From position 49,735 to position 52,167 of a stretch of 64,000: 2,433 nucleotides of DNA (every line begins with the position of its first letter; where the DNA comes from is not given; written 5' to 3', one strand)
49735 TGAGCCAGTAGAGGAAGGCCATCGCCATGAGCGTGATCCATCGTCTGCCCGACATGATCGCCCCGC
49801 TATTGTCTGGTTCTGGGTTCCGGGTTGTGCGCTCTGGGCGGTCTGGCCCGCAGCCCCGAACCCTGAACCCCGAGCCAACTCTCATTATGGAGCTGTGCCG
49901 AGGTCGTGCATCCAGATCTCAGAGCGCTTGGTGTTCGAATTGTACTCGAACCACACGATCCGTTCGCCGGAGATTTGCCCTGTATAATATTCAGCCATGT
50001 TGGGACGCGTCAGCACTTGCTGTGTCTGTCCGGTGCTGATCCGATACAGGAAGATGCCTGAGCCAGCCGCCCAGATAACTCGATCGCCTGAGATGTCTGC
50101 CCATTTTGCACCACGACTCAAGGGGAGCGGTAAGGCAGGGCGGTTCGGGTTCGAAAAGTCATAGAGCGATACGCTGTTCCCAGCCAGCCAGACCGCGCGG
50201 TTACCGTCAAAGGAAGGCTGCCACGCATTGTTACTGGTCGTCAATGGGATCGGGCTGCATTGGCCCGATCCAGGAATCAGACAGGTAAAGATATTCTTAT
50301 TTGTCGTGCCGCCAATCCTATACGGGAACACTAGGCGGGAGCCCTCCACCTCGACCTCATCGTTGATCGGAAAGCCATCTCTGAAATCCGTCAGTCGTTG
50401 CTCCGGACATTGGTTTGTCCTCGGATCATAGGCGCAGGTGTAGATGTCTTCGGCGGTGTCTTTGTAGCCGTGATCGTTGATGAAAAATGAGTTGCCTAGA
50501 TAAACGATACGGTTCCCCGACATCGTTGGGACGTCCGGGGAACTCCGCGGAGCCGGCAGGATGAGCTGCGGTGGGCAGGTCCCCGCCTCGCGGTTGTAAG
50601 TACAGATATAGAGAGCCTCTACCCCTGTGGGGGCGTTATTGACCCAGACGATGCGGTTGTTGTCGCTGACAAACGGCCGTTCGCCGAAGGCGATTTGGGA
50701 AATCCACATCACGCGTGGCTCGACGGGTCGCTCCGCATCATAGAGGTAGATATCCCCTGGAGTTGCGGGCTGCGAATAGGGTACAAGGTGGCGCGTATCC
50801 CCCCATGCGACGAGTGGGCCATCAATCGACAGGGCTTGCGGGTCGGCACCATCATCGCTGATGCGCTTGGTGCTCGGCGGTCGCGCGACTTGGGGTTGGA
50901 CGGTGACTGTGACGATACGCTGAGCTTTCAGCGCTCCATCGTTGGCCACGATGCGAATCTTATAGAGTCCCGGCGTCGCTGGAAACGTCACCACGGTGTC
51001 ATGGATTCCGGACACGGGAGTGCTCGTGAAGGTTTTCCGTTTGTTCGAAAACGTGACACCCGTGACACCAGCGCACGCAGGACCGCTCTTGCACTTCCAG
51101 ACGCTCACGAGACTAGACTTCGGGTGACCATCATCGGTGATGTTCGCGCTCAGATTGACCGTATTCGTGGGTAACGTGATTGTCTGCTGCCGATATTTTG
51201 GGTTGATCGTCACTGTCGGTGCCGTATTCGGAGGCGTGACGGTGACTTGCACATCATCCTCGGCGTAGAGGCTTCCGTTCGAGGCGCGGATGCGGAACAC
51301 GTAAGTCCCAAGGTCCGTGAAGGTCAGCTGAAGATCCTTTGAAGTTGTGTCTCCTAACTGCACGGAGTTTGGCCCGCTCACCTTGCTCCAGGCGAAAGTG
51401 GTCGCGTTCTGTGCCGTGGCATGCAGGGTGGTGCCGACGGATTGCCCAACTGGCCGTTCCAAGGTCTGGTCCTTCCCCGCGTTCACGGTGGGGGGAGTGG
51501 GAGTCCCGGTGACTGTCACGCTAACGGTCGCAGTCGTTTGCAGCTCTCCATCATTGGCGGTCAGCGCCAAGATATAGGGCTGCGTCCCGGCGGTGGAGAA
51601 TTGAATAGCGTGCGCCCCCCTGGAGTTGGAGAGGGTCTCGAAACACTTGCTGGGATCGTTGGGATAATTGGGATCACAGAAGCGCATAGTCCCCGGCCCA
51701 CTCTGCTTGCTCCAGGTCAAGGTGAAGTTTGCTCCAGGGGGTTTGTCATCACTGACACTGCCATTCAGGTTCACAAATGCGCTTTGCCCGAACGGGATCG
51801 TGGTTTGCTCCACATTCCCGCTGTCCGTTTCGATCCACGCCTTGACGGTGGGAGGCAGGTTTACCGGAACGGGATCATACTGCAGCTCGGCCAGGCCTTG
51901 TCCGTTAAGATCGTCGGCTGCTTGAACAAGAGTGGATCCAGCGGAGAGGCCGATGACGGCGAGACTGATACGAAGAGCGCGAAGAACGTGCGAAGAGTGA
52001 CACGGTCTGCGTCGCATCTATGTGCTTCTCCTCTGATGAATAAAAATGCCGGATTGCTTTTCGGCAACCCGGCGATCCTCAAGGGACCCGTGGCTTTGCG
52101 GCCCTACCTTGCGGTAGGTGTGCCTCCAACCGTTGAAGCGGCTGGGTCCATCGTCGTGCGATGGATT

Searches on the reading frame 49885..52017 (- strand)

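Call 17: search_protein_families(library=pfam, proteins=[window:49885-52017:-], max_evalue=0.001)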
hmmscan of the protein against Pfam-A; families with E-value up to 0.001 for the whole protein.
window:49885-52017:- (710 aa): 2 families
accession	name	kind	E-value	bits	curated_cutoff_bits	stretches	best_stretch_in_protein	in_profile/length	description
PF22352.2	K319L-like_PKD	-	3.7e-18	65.7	27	1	180-260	1-84/84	K319L-like, PKD domain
PF18981.6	InlK_D3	-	0.00086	19.8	25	0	136-170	42-74/75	Internalin K domain (D3/D4)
